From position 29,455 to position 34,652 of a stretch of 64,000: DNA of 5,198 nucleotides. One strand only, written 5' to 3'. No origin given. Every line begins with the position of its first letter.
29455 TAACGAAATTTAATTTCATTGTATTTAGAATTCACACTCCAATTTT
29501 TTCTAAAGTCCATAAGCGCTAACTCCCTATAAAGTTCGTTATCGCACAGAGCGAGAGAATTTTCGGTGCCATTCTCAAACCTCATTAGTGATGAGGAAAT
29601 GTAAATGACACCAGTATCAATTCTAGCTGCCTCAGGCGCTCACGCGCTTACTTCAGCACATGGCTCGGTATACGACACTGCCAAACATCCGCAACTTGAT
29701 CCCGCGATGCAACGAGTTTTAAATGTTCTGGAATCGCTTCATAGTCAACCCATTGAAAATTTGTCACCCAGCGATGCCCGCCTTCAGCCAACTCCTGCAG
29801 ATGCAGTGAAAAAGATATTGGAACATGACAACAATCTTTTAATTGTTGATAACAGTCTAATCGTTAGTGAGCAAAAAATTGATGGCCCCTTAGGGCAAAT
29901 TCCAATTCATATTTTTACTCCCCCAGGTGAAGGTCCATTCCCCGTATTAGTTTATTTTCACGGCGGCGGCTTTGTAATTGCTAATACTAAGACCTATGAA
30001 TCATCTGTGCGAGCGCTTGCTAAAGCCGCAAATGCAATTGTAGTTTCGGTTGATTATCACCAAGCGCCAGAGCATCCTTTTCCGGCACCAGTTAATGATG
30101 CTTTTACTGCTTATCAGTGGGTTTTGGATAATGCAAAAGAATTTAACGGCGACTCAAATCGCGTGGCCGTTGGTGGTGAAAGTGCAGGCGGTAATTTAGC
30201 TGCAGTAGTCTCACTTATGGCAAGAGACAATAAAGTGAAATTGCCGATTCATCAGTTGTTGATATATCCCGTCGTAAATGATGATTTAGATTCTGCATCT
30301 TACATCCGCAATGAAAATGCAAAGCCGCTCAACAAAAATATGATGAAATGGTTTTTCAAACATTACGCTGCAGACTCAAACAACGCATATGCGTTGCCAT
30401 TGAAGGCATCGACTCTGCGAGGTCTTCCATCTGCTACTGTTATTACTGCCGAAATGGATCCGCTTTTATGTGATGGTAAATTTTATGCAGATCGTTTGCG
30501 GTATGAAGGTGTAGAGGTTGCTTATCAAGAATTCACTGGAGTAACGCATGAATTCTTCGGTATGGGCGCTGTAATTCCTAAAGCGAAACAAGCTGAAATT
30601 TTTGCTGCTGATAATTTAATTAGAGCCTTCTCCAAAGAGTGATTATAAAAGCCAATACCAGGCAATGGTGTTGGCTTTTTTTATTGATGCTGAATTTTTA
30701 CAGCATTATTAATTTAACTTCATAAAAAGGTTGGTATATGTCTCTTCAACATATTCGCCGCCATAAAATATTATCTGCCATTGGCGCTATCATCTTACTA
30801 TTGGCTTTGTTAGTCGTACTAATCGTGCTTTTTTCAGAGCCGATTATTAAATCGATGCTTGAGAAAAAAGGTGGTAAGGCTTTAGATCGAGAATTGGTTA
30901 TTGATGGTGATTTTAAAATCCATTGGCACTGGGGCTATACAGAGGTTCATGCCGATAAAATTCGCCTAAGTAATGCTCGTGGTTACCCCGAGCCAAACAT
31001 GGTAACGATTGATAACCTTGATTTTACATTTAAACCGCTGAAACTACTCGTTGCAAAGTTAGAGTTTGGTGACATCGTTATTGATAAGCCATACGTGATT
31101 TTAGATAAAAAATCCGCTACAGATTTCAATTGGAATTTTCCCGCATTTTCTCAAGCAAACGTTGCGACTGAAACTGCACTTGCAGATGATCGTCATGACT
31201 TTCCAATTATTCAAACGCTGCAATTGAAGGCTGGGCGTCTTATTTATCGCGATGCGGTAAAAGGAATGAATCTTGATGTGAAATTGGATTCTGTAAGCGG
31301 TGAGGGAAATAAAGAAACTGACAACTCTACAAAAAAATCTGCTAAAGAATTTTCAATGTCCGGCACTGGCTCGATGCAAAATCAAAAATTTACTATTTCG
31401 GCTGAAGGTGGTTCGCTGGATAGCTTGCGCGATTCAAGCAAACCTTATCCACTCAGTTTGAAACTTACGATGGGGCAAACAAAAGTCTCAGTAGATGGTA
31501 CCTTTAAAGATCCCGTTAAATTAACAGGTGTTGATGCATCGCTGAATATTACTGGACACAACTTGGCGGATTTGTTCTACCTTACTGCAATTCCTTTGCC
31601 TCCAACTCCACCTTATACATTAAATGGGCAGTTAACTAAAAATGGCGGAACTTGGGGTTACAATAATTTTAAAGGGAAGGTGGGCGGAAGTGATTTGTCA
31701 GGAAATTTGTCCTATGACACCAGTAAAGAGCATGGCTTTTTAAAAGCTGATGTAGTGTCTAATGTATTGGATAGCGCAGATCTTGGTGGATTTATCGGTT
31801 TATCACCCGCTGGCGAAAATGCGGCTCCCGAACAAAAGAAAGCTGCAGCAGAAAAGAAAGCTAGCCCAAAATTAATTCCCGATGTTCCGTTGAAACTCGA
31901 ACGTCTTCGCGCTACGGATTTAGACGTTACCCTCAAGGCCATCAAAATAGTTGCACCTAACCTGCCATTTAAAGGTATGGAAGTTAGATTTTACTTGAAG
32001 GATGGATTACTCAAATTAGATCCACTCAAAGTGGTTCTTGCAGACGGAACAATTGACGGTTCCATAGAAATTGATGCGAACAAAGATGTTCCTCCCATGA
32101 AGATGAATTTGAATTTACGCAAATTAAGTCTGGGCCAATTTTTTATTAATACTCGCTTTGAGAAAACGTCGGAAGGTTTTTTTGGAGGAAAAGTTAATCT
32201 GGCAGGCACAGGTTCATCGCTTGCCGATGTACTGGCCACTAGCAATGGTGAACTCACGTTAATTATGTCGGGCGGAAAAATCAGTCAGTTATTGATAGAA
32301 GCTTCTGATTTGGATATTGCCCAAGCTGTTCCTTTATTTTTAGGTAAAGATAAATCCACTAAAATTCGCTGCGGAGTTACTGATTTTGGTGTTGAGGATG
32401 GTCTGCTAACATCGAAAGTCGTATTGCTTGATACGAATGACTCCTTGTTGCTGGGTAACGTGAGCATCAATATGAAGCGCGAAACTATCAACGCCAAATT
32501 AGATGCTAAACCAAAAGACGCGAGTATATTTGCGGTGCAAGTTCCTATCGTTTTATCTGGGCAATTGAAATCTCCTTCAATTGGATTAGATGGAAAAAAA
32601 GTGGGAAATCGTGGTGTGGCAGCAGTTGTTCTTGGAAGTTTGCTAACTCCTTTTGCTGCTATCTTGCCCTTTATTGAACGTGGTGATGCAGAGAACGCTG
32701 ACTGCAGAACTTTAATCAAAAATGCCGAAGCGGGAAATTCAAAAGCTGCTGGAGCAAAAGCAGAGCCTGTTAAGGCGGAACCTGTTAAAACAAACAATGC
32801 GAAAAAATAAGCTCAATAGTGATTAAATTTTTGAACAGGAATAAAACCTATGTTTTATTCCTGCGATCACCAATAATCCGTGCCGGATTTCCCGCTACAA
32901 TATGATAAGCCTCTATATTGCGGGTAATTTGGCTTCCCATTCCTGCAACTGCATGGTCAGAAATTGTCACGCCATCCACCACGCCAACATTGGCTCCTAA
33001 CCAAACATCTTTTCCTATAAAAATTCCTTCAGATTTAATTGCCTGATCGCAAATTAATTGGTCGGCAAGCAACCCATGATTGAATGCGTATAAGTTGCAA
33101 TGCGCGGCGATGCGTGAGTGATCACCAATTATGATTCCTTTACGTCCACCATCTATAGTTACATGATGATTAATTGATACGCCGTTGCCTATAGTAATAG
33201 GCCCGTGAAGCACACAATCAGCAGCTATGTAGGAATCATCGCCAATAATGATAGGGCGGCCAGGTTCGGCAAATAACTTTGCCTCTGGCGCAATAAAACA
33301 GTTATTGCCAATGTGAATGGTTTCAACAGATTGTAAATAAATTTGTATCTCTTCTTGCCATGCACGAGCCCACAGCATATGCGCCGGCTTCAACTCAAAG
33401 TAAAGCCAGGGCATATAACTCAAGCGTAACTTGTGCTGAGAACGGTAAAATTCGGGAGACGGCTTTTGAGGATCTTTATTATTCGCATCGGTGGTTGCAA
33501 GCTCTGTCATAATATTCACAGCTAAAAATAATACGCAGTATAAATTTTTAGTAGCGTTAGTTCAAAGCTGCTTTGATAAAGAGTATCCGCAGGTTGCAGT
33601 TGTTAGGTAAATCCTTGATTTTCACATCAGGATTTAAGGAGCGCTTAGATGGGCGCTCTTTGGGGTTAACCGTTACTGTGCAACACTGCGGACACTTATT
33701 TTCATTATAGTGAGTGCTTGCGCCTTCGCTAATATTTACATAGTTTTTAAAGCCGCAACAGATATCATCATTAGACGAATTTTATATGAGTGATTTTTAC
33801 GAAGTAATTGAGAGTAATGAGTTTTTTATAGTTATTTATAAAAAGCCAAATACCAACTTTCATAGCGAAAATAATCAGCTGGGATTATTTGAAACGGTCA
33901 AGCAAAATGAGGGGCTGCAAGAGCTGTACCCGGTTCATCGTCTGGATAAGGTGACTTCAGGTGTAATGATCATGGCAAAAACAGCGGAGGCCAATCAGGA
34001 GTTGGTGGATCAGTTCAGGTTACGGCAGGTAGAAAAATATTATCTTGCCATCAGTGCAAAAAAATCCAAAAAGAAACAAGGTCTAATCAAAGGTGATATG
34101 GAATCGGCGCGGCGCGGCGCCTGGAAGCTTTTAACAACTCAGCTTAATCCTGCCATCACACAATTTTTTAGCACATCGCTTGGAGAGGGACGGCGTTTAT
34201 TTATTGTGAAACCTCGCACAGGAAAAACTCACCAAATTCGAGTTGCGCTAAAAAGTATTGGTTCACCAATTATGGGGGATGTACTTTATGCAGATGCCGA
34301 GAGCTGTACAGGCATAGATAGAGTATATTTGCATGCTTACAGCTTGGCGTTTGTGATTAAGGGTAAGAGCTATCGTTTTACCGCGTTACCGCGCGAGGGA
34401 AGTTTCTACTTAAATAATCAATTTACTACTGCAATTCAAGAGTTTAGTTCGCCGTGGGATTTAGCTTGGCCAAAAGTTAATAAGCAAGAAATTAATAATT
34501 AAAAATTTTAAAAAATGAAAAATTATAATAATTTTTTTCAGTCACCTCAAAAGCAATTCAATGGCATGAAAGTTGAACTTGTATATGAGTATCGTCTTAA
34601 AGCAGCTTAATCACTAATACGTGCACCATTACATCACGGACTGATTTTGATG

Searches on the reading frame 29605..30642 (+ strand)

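Call 3: search_protein_families(library=pfam, proteins=[window:29605-30642:+], max_evalue=0.001)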
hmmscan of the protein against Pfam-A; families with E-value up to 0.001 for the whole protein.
window:29605-30642:+ (345 aa): 5 families
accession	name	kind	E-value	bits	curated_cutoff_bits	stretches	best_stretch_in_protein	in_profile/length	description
PF07859.19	Abhydrolase_3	-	4e-67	226.5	25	1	115-318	1-209/210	alpha/beta hydrolase fold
PF20434.5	BD-FAE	-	9.6e-22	78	26.8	1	103-212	3-116/215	BD-FAE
PF00135.34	COesterase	-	1.1e-14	54.8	27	1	103-206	90-204/515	Carboxylesterase family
PF10340.15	Say1_Mug180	-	1.8e-09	37.4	21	1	113-261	123-276/374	Steryl acetyl hydrolase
PF07224.18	Chlorophyllase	-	1.9e-06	27.4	26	1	98-213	28-144/301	Chlorophyllase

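Call 4: search_protein_families(library=ncbifam, proteins=[window:29605-30642:+], max_evalue=0.001)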
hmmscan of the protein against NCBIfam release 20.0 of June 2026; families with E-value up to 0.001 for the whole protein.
window:29605-30642:+ (345 aa): 11 families
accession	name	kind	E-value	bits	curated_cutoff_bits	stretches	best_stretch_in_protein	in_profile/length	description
NF058653.1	LipP1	equivalog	1.8e-94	315.9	350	1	33-331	1-293/300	LipP1 family hormone-sensitive lipase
NF033149.0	CHL_hydrolase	equivalog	4.6e-64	216.3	500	1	86-327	48-294/310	chloramphenicol hydrolase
NF058651.1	GESAG_HSLs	subfamily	8.7e-38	130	430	1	98-339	53-292/296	GESAG motif subfamily hormone-sensitive lipase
NF007547.0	PRK10162.1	equivalog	4.5e-37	127.7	389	1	87-330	60-307/321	acetyl esterase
NF058649.1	GTSAG_HSLs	subfamily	6.1e-29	101.4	380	1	96-336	72-306/312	GTSAG motif subfamily hormone-sensitive lipase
NF058650.1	GCSAG_HSLs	subfamily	1.5e-17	64.2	410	1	114-329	87-300/314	GCSAG motif subfamily hormone-sensitive lipase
NF052354.1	EstLipQMycob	equivalog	1.8e-14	53.2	700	1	111-212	164-265/418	esterase LipQ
NF042968.1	AcxylEst_AxeA1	equivalog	8e-08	31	700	1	119-231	55-164/459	acetylxylan esterase AxeA1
NF052352.1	TriaclglyLipLipYMycb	equivalog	7e-05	22.1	450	1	184-317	256-377/397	triacylglycerol lipase LipY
NF052620.1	AryltfaseLP1002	equivalog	0.0001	21.7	300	1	112-205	32-126/265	lp_1002 family arylesterase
NF050058.1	e_dPHAscl_type1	hypoth_equivalog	0.00038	20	150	0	97-202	6-121/276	extracellular catalytic domain type 1 short-chain-length polyhydroxyalkanoate depolymerase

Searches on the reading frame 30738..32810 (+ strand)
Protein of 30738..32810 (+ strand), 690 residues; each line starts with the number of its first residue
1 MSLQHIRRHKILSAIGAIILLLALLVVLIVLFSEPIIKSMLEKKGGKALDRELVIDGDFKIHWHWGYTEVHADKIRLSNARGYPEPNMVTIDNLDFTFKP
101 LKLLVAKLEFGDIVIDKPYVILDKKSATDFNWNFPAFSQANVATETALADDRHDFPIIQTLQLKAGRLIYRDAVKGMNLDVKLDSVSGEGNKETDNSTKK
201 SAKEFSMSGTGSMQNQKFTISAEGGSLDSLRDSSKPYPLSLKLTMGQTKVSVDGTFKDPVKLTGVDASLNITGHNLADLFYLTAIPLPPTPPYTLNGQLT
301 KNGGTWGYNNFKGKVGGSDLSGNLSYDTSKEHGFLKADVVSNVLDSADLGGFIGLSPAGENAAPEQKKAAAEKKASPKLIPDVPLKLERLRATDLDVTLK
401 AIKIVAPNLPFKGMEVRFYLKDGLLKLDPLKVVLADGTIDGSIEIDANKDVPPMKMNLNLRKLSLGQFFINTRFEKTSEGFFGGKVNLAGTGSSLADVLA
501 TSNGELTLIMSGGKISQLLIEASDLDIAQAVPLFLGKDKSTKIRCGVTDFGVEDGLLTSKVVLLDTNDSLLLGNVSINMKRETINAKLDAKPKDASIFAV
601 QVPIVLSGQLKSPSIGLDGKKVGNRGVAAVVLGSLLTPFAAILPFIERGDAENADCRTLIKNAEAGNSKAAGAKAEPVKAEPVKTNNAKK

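Call 44: search_protein_families(library=pfam, proteins=[window:30738-32810:+], max_evalue=0.00001)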
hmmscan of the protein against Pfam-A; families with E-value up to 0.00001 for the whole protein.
window:30738-32810:+ (690 aa): 2 families
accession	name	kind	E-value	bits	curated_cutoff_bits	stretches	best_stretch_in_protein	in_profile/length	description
PF05170.20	AsmA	-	6e-51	174.4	29.8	1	7-560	3-605/607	AsmA family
PF05359.17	DUF748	-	2.8e-13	49.3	50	1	6-268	12-269/1037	Domain of Unknown Function (DUF748)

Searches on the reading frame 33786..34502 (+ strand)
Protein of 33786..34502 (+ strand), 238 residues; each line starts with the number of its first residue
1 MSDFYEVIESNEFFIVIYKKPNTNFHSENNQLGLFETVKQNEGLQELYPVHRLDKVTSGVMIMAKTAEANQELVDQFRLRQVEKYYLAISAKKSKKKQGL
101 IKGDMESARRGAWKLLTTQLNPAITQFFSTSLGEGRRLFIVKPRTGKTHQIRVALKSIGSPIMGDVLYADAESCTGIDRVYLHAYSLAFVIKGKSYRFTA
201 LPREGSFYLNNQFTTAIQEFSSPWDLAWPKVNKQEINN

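Call 44: search_protein_families(library=pfam, proteins=[window:33786-34502:+], max_evalue=0.00001)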
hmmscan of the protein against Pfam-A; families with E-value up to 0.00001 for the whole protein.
window:33786-34502:+ (238 aa): 1 family
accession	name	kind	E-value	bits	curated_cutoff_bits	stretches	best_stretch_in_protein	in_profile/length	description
PF00849.27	PseudoU_synth_2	-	4.7e-26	92.3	26.8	1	14-156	2-151/152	RNA pseudouridylate synthase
